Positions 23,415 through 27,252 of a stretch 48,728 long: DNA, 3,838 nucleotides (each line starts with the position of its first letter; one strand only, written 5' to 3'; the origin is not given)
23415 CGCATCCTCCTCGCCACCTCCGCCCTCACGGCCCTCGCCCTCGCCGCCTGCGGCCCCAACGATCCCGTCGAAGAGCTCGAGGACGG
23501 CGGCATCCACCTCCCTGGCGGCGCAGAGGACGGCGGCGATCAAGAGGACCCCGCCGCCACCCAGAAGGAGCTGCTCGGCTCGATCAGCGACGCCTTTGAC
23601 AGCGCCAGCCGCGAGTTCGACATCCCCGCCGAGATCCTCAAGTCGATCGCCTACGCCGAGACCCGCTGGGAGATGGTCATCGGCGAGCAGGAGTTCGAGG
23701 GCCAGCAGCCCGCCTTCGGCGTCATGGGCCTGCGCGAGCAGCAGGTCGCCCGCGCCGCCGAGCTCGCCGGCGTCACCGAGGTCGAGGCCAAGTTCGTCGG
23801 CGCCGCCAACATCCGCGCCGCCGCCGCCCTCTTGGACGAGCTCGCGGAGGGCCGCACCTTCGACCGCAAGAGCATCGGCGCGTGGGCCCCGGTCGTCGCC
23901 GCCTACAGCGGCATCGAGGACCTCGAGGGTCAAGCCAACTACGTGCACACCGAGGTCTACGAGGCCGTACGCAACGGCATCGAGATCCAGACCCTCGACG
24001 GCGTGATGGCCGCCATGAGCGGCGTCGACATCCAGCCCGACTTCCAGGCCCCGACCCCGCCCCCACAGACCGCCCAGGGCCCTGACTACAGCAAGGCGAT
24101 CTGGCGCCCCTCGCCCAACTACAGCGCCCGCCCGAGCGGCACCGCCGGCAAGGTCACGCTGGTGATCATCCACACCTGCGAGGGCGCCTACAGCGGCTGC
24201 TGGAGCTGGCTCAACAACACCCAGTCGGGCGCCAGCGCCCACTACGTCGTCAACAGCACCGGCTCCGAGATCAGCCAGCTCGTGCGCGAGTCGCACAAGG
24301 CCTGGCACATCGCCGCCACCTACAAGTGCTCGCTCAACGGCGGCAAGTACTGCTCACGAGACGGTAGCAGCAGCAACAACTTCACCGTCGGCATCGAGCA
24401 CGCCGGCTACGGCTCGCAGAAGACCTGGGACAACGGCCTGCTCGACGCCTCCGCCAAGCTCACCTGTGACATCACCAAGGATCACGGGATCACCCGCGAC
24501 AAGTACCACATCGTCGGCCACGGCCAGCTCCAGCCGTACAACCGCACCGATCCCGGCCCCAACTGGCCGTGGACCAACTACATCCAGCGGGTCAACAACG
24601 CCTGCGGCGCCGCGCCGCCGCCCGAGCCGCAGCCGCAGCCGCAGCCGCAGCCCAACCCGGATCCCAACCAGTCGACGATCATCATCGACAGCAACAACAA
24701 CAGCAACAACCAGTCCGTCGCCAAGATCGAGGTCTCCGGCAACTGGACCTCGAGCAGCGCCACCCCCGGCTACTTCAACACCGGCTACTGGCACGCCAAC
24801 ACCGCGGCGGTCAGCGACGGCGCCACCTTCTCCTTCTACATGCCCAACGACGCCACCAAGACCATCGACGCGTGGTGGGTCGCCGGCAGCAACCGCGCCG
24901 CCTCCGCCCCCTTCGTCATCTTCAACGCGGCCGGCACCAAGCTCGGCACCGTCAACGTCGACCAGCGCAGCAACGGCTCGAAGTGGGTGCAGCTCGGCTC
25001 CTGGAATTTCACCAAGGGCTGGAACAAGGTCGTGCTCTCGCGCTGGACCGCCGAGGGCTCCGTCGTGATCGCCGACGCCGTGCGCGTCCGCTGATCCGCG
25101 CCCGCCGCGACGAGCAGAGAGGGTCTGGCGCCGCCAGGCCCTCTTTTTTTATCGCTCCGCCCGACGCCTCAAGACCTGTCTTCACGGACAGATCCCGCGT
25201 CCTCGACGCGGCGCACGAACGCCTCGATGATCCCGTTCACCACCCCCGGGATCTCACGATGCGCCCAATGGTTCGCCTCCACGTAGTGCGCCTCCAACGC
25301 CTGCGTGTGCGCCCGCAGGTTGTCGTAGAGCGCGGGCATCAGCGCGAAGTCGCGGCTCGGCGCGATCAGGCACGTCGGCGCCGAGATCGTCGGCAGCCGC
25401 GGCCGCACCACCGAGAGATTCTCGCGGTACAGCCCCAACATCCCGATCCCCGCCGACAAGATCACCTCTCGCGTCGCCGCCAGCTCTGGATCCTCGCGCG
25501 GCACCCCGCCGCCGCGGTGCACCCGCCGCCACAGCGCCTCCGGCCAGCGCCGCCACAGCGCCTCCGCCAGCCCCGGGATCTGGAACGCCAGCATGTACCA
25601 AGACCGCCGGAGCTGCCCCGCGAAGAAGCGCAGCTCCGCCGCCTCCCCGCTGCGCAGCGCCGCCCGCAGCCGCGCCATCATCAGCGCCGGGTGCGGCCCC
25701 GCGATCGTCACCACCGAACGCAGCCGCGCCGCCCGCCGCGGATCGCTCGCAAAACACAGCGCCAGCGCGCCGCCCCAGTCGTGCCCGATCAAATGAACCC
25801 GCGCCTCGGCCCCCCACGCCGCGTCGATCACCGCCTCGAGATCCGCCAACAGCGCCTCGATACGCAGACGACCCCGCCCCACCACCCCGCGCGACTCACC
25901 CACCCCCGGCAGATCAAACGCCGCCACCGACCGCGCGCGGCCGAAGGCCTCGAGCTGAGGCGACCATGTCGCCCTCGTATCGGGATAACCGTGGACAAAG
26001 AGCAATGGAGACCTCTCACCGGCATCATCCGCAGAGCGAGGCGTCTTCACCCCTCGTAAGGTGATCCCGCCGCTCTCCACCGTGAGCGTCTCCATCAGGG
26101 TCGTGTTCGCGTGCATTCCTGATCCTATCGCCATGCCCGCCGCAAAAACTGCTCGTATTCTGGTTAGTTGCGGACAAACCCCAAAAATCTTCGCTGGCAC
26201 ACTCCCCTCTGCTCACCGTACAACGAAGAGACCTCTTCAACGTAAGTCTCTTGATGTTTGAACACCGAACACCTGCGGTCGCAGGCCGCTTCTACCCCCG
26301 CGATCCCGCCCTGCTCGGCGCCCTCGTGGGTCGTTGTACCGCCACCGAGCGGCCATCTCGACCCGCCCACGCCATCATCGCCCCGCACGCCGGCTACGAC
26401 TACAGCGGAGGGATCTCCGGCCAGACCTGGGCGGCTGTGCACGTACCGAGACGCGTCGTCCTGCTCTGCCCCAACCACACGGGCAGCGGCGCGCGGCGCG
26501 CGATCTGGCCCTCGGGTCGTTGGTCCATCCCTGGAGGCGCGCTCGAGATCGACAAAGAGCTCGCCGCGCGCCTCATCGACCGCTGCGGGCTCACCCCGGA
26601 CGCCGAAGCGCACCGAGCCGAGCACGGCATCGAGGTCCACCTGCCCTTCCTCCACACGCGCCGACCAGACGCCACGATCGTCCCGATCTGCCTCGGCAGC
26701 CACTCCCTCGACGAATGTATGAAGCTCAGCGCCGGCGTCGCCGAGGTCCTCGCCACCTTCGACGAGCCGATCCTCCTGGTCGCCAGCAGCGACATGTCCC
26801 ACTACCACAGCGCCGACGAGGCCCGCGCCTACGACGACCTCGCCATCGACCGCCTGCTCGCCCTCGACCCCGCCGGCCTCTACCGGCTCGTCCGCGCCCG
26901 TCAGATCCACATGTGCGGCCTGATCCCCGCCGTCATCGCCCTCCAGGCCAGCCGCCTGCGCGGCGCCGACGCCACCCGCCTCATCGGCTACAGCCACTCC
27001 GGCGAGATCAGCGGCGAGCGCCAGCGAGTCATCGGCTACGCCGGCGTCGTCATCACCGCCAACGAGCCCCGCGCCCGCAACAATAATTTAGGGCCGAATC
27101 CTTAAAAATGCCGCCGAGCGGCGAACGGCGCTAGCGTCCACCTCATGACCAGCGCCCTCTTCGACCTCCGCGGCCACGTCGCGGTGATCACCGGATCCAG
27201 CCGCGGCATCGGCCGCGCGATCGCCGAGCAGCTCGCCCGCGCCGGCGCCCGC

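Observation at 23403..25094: Secreted three-module peptidoglycan hydrolase (SLT-like, PGRP-type amidase and an unknown C-terminal domain), a candidate predation or fratricide enzyme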

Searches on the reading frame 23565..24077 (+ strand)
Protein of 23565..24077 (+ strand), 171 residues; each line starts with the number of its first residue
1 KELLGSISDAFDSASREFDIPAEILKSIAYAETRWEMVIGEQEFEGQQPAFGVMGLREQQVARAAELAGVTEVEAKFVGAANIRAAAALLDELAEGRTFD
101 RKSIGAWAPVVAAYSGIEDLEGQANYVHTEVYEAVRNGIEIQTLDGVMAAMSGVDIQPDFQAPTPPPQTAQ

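Call 12: search_solved_structures(query=A2, max_evalue=10, show_alignments=4)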
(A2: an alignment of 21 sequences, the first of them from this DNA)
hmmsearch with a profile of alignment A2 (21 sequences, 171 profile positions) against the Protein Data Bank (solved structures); distinct sequences matched with E-value up to 10: 3.
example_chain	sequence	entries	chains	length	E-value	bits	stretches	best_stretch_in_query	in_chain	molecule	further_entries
4xp8_A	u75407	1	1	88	0.22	14.4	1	10-90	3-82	EtgA protein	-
8urn_A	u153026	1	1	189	0.3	13.9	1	8-106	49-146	EscI inner rod protein type III secretion system,EtgA protein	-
3omy_A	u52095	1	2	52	0.79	12.5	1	124-156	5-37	Protein traM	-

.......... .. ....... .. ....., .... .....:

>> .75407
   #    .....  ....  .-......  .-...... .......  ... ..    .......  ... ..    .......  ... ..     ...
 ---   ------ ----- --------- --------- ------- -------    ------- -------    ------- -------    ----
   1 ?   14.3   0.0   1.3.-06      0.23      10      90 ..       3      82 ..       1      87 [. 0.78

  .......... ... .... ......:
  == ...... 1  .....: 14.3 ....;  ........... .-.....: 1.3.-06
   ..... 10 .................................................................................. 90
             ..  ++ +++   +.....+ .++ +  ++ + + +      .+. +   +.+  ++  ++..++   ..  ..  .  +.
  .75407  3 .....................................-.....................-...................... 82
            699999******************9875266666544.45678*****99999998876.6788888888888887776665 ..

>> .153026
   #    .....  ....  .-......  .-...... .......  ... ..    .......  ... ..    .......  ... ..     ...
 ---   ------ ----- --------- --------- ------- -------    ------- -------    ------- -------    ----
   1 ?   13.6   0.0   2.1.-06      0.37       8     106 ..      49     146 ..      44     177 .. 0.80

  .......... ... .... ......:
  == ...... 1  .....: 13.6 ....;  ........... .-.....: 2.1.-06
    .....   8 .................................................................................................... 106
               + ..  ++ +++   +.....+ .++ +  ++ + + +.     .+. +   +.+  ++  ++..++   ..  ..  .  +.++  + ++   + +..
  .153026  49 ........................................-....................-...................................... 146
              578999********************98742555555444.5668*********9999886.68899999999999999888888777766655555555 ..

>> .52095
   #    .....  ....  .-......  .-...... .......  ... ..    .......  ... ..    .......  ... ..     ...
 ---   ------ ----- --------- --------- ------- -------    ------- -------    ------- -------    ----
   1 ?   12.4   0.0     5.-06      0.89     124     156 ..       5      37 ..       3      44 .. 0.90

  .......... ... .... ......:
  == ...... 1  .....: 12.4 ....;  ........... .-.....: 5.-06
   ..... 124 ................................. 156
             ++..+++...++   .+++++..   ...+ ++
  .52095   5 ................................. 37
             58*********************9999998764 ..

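Call 13: search_protein_families(library=pfam, alignment_id=A2, max_evalue=1)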
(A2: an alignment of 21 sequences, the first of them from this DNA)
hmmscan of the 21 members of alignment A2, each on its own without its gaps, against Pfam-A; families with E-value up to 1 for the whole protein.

A. member 1, seq(171 aa): 1 family
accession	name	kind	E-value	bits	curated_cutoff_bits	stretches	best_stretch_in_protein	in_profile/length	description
PF01464.25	SLT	-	0.0038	17.2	21.3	1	10-116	2-96/117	Transglycosylase SLT domain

B. families by the number of members that match (of 21 scanned): 12 families
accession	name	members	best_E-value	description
PF01464.25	SLT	14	2.3e-07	Transglycosylase SLT domain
PF13406.11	SLT_2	7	0.01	Transglycosylase SLT domain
PF09211.15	DUF1958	2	0.083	Domain of unknown function (DUF1958)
PF01832.25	Glucosaminidase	2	0.11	Mannosyl-glycoprotein endo-beta-N-acetylglucosaminidase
PF09438.16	DUF2017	1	0.002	Domain of unknown function (DUF2017)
PF10842.14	DUF2642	1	0.0026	Protein of unknown function (DUF2642)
PF09824.15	ArsR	1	0.047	ArsR transcriptional regulator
PF02541.22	Ppx-GppA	1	0.053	Ppx/GppA phosphatase family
PF23773.1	DUF7169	1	0.15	Domain of unknown function (DUF7169)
PF11123.14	DNA_Packaging_2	1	0.16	DNA packaging protein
PF19946.4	DUF6408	1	0.2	Family of unknown function (DUF6408)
PF22165.2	SSO1393-like_WHD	1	0.21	SSO1393-like, winged-helix domain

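Call 25: predict_structure(alignment_id=A2)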
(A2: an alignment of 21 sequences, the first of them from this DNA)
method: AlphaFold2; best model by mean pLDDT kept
length: 171 residues; sequences in the alignment: 21
mean_pLDDT: 90.9   pTM: 0.87
mean pLDDT of the five models: 90.9, 90.5, 89.5, 88.2, 86.7
residues with pLDDT >= 90: 129; 70-90: 32; 50-70: 8; < 50: 2
segments of 3 or more residues with pLDDT < 50: none
pLDDT, mean of each block of 10 residues (from residue 1): 70 97 97 90 77 94 98 96 98 95 97 95 96 94 77 92 83 61
secondary structure, 60 per line:
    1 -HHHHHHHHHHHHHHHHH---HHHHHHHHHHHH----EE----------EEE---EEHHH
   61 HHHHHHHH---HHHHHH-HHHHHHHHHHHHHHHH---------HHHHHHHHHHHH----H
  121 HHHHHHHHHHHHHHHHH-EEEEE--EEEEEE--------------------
elements in order: H2-18 H22-33 E50-52 H58-68 H72-77 H79-94 H104-115 H120-137 E139-143 E146-151

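Call 64: search_protein_representatives(alignment_id=A2)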
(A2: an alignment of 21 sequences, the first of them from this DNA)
Query: 21 sequences, 171 profile positions. Proteins with E-value up to 0.001 (for the whole library): 1395; up to 1e-10: 811; up to 1e-30: 75. The best 150 are listed.
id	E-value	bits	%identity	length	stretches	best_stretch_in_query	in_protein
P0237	1.5e-66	239.5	-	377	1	5-169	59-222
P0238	1.3e-64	233.2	-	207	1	4-168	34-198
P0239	1.1e-60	220.4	-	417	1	5-167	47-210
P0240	8.6e-60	217.5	-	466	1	5-168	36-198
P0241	1.0e-59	217.3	-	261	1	5-162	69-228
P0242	3.2e-58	212.4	-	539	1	7-168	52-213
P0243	1.9e-56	206.6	-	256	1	4-155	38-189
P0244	9.5e-56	204.4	-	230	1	7-167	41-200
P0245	2.4e-55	203.1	-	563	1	3-149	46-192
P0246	3.2e-54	199.4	-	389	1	4-167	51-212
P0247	4.7e-54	198.8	-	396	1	4-161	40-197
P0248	7.2e-54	198.2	-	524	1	4-167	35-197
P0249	1.9e-52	193.6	-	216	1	6-158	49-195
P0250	9.0e-52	191.4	-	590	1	4-164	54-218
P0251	1.7e-51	190.5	-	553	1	5-166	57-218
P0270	4.1e-45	169.7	-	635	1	8-168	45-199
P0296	4.9e-36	140.2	-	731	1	11-145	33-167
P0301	1.1e-33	132.5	-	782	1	5-156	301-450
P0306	1.9e-32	128.5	-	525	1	6-150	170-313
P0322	1.2e-27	112.8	-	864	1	7-151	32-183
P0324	4.2e-27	111.1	-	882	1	6-150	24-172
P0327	1.1e-26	109.7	-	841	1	6-164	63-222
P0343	2.9e-25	105.1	-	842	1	3-165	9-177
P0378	1.3e-22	96.5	-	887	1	5-159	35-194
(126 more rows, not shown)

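Call 65: search_protein_families(library=pfam, proteins=[P0322, P0324, P0327, P0343, P0378, P0301, P0306, P0296, P0270, P0240], max_evalue=0.0001)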
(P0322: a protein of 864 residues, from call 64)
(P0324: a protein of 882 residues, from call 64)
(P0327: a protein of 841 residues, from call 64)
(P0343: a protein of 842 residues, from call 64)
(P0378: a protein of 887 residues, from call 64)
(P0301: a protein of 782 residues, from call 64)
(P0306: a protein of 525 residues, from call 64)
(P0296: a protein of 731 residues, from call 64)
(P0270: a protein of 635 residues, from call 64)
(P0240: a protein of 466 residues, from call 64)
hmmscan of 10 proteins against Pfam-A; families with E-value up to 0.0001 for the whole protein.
P0322 (864 aa): 3 families
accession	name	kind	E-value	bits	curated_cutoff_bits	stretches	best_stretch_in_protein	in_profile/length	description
PF01510.30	Amidase_2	-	2.8e-24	86.3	26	1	230-336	7-122/131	N-acetylmuramoyl-L-alanine amidase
PF13205.12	Big_5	-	6.2e-18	65.9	23.6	2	386-483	3-105/105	Bacterial Ig-like domain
PF18962.6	Por_Secre_tail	-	8.8e-09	36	27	1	782-861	2-74/75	Secretion system C-terminal sorting domain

P0324 (882 aa): 6 families
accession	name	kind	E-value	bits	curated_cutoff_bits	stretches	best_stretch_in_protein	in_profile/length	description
PF01510.30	Amidase_2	-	1.4e-30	106.7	26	1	216-346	2-131/131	N-acetylmuramoyl-L-alanine amidase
PF13620.12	CarboxypepD_reg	-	5.2e-22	78.4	32.3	2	668-745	2-81/82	Carboxypeptidase regulatory-like domain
PF13715.12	CarbopepD_reg_2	-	2.9e-20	72.5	32.2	2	668-745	1-76/88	CarboxypepD_reg-like domain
PF08308.17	PEGA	-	2.1e-08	34.4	20.8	0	711-747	33-69/71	PEGA domain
PF17802.7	SpaA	-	7e-05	23.3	23.1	0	377-422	11-66/91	Prealbumin-like fold domain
PF09136.16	Glucodextran_B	-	7.5e-05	23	27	0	570-647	8-78/83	Glucodextranase, domain B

P0327 (841 aa): 3 families
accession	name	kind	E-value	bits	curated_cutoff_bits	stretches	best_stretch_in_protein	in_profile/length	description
PF00395.25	SLH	-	1.1e-36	125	20.8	3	672-713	1-42/44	S-layer homology domain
PF01510.30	Amidase_2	-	1.9e-29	103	26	1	252-377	3-131/131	N-acetylmuramoyl-L-alanine amidase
PF25275.1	Golvesin_C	-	3.1e-11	43.9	31.6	1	418-538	17-129/132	Golvesin C-terminal domain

P0343 (842 aa): 4 families
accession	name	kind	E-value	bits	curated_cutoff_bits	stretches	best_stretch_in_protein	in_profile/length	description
PF01510.30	Amidase_2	-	2.5e-21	76.8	26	1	212-324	4-120/131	N-acetylmuramoyl-L-alanine amidase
PF13205.12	Big_5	-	1.3e-16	61.6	23.6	1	368-468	3-105/105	Bacterial Ig-like domain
PF18962.6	Por_Secre_tail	-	9.3e-13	48.7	27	1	764-838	2-73/75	Secretion system C-terminal sorting domain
PF13585.12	CHU_C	-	1.9e-05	25.1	27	1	772-836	14-80/86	CHU_C Type IX secretion signal domain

P0378 (887 aa): 7 families
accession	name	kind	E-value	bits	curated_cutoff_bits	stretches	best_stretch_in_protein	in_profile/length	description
PF01510.30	Amidase_2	-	3.2e-29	102.3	26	1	232-356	2-131/131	N-acetylmuramoyl-L-alanine amidase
PF13620.12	CarboxypepD_reg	-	4.9e-24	84.9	32.3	3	478-546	6-75/82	Carboxypeptidase regulatory-like domain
PF13715.12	CarbopepD_reg_2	-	7e-10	39.3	32.2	0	379-444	1-65/88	CarboxypepD_reg-like domain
PF09136.16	Glucodextran_B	-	1.3e-08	35.1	27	1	562-646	1-78/83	Glucodextranase, domain B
PF08308.17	PEGA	-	7.3e-07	29.4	20.8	0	671-732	6-69/71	PEGA domain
PF17210.9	SdrD_B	-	1.4e-05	25.7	29.7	0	475-537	13-76/112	SdrD B-like domain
PF17802.7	SpaA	-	4.1e-05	24.1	23.1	0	662-719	13-77/91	Prealbumin-like fold domain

P0301 (782 aa): 4 families
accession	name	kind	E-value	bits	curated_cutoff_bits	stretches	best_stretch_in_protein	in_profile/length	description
PF25275.1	Golvesin_C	-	4.5e-23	82.2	31.6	1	661-781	10-130/132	Golvesin C-terminal domain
PF00089.32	Trypsin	-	8.1e-22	78.6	20.6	1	42-213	18-220/220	Trypsin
PF01510.30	Amidase_2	-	3.1e-19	70.1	26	1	484-619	3-131/131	N-acetylmuramoyl-L-alanine amidase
PF13365.12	Trypsin_2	-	8.3e-09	36.8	27.6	1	46-177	1-136/144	Trypsin-like peptidase domain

P0306 (525 aa): 1 family
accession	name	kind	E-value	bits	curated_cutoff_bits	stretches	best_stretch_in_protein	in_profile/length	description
PF01510.30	Amidase_2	-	4.6e-24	85.7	26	1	356-490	4-130/131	N-acetylmuramoyl-L-alanine amidase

P0296 (731 aa): 2 families
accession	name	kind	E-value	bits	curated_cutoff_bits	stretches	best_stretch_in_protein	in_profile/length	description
PF25275.1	Golvesin_C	-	7.5e-23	81.5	31.6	1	380-507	5-131/132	Golvesin C-terminal domain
PF01510.30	Amidase_2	-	1.2e-19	71.4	26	1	206-343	2-130/131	N-acetylmuramoyl-L-alanine amidase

P0270 (635 aa): 2 families
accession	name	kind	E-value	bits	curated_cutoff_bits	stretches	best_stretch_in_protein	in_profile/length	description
PF01510.30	Amidase_2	-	6.6e-22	78.7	26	1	226-361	4-130/131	N-acetylmuramoyl-L-alanine amidase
PF25275.1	Golvesin_C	-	3.7e-21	76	31.6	1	399-526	5-131/132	Golvesin C-terminal domain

P0240 (466 aa): 2 families
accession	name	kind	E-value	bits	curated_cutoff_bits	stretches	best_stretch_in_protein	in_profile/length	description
PF01510.30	Amidase_2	-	8.9e-20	71.8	26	1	224-359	4-131/131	N-acetylmuramoyl-L-alanine amidase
PF08239.17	SH3_3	-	3.2e-05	24.5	27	0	396-442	4-38/54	Bacterial SH3 domain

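Call 70: search_protein_families(library=pfam, alignment_id=A3, max_evalue=0.0001)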
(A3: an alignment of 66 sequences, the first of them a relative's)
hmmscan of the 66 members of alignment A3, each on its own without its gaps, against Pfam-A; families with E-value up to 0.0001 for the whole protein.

A. member 1, P0239 (417 aa): 1 family
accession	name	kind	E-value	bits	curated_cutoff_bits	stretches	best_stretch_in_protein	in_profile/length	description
PF01510.30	Amidase_2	-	2.3e-22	80.1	26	1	233-376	3-130/131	N-acetylmuramoyl-L-alanine amidase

B. families by the number of members that match (of 66 scanned): 33 families (the first 25 are shown)
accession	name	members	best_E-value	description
PF01510.30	Amidase_2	64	5.6e-37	N-acetylmuramoyl-L-alanine amidase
PF25275.1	Golvesin_C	22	5.8e-41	Golvesin C-terminal domain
PF01464.25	SLT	6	1.9e-06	Transglycosylase SLT domain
PF13620.12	CarboxypepD_reg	5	3.2e-39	Carboxypeptidase regulatory-like domain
PF13205.12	Big_5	5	7.1e-31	Bacterial Ig-like domain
PF13715.12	CarbopepD_reg_2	5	1.4e-30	CarboxypepD_reg-like domain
PF18962.6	Por_Secre_tail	5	9.3e-13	Secretion system C-terminal sorting domain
PF17802.7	SpaA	4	2.1e-08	Prealbumin-like fold domain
PF13517.12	FG-GAP_3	3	9.2e-23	FG-GAP-like repeat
PF09136.16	Glucodextran_B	3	1.3e-08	Glucodextranase, domain B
PF08308.17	PEGA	3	2.1e-08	PEGA domain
PF08310.17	LGFP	2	4.8e-79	LGFP repeat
PF01471.23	PG_binding_1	2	3.9e-34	Putative peptidoglycan binding domain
PF01839.29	FG-GAP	2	1.9e-28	FG-GAP repeat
PF09374.15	PG_binding_3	2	1.4e-11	Predicted Peptidoglycan domain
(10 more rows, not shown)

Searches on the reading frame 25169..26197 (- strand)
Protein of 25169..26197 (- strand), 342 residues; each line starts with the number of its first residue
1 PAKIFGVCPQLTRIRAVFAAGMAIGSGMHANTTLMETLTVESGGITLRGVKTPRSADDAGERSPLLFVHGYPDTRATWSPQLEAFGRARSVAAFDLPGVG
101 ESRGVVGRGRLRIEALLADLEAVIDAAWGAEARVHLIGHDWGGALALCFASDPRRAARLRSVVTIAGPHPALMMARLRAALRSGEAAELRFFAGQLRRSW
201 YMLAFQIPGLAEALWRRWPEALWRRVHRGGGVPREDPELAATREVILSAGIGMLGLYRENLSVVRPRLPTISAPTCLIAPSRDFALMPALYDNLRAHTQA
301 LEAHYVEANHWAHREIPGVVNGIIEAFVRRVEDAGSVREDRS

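Call 16: search_protein_families(library=pfam, proteins=[window:25169-26197:-], max_evalue=0.001)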
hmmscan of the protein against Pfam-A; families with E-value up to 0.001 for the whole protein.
window:25169-26197:- (342 aa): 3 families
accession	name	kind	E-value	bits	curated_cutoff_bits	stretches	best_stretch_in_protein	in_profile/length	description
PF00561.26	Abhydrolase_1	-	1.3e-16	61.4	25.8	1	64-176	2-111/245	alpha/beta hydrolase fold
PF12697.13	Abhydrolase_6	-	2.6e-15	58.1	26.3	1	65-315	1-209/217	Alpha/beta hydrolase family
PF12146.15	Hydrolase_4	-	7.8e-06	25.8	27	1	65-166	7-108/239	Serine aminopeptidase, S33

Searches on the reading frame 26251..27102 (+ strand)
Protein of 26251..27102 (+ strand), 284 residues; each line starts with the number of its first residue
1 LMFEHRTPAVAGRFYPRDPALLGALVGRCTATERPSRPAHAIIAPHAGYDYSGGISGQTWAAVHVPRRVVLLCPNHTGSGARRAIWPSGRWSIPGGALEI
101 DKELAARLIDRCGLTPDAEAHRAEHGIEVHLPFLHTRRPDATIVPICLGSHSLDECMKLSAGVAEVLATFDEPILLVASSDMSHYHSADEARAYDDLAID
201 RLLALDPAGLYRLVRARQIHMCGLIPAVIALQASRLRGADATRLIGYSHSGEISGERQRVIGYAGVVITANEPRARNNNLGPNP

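Call 16: search_protein_families(library=pfam, proteins=[window:26251-27102:+], max_evalue=0.001)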
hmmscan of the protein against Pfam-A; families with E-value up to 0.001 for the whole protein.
window:26251-27102:+ (284 aa): 2 families
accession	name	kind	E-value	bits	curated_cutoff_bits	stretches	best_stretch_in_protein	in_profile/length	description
PF01875.22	Memo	-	2.9e-59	200.9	27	1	8-267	2-269/269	Memo-like protein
PF02900.23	LigB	-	0.00033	20.3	26.3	1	117-196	111-193/269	Catalytic LigB subunit of aromatic ring-opening dioxygenase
